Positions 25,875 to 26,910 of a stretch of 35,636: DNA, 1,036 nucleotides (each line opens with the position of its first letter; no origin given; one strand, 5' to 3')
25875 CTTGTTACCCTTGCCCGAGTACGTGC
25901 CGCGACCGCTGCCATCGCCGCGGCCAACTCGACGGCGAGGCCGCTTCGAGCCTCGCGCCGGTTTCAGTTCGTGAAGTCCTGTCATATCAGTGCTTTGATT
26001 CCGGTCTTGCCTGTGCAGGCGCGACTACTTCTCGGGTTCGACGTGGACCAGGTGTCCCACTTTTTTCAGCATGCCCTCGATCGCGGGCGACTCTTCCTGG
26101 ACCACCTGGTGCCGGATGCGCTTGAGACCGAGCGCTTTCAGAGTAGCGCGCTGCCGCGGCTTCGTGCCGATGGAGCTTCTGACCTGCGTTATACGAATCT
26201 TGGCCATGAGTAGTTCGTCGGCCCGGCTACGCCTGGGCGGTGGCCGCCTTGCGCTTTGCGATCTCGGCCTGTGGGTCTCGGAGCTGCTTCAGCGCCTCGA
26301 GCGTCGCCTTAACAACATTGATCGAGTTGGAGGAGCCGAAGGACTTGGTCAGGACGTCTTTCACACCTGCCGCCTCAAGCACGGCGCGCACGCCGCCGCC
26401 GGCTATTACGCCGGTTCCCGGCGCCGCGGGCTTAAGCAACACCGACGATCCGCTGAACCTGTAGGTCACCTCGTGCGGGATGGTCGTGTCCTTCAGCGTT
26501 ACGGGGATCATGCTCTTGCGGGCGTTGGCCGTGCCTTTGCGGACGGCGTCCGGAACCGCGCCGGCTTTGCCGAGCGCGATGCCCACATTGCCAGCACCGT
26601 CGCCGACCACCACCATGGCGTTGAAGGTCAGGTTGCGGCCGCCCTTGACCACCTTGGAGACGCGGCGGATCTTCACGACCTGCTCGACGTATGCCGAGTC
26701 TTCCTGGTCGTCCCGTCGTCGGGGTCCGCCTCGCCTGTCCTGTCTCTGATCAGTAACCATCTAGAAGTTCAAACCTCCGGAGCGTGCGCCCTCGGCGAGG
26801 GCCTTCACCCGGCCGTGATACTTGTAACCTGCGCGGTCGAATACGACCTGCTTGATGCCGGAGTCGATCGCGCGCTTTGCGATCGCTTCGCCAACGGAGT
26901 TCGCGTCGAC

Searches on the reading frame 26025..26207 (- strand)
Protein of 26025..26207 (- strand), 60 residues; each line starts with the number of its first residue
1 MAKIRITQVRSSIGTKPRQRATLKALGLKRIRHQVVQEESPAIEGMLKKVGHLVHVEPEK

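Call 35: find_encoding_contigs(protein=window:26025-26207:-, flank=10000, max_places=10)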
Protein window:26025-26207:- (60 aa): 3 contigs read that carry it; 3 places shown.
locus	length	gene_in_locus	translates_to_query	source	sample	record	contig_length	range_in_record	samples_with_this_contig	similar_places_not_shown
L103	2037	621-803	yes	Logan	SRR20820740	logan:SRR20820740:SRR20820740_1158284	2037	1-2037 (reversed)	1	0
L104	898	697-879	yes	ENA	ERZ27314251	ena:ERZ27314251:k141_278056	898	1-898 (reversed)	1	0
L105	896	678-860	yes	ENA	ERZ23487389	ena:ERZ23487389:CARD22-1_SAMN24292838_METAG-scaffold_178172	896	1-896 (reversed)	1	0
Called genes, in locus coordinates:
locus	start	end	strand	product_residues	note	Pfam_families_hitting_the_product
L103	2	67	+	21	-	?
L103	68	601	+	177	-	PF00333:Ribosomal_S5, PF03719:Ribosomal_S5_C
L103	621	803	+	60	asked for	PF00327:Ribosomal_L30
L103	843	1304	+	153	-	PF00828:Ribosomal_L27A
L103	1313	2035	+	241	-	?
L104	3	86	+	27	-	?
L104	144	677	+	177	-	PF00333:Ribosomal_S5, PF03719:Ribosomal_S5_C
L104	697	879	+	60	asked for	PF00327:Ribosomal_L30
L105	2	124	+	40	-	?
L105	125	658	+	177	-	PF00333:Ribosomal_S5, PF03719:Ribosomal_S5_C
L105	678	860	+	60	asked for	PF00327:Ribosomal_L30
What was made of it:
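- Tried and rejected: Only contigs under 2.1 kb were returned (call 35).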

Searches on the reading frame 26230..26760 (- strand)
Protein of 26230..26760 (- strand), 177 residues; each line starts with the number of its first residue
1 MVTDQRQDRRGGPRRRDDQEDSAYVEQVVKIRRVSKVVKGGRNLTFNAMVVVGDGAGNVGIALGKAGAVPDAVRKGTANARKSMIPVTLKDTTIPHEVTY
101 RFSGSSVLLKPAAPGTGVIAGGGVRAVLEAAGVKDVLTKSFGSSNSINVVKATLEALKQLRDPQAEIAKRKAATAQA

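Call 26: find_related_loci(query=window:26230-26760:-, collection=metagenome_contigs, flank=10000)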
Query window:26230-26760:- (177 aa) in metagenome_contigs; peptide patterns used: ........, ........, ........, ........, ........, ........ (x = any residue, [..] = any of these).
600 stretches matched a pattern (row limit reached: there are more); 314 encode a relative of the query (tblastn E <= 1e-3); the best 80 are kept; 80 distinct loci.
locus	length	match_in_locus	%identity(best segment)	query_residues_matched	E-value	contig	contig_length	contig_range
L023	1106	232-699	87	20-175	3e-93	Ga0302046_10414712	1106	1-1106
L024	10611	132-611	76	18-177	2e-75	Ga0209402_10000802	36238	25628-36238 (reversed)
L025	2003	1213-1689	77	19-177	1e-77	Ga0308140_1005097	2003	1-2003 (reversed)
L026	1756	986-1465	75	18-177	1e-78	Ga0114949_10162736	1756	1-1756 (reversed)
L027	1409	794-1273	76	18-177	9e-80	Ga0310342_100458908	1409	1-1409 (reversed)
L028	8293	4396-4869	76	18-175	8e-75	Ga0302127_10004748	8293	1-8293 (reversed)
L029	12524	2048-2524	75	18-176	1e-74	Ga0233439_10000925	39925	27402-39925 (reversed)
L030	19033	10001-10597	64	1-176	9e-74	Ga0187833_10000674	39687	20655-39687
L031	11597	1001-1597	64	1-176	6e-74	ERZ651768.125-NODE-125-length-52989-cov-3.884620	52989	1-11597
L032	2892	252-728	74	18-176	1e-73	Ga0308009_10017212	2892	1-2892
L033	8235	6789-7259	76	19-175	4e-73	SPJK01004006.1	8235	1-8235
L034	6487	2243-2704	77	21-174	1e-72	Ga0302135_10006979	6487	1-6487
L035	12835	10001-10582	64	1-171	2e-72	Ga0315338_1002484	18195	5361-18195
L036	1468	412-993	64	1-171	1e-75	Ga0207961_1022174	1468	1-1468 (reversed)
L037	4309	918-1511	62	1-174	7e-72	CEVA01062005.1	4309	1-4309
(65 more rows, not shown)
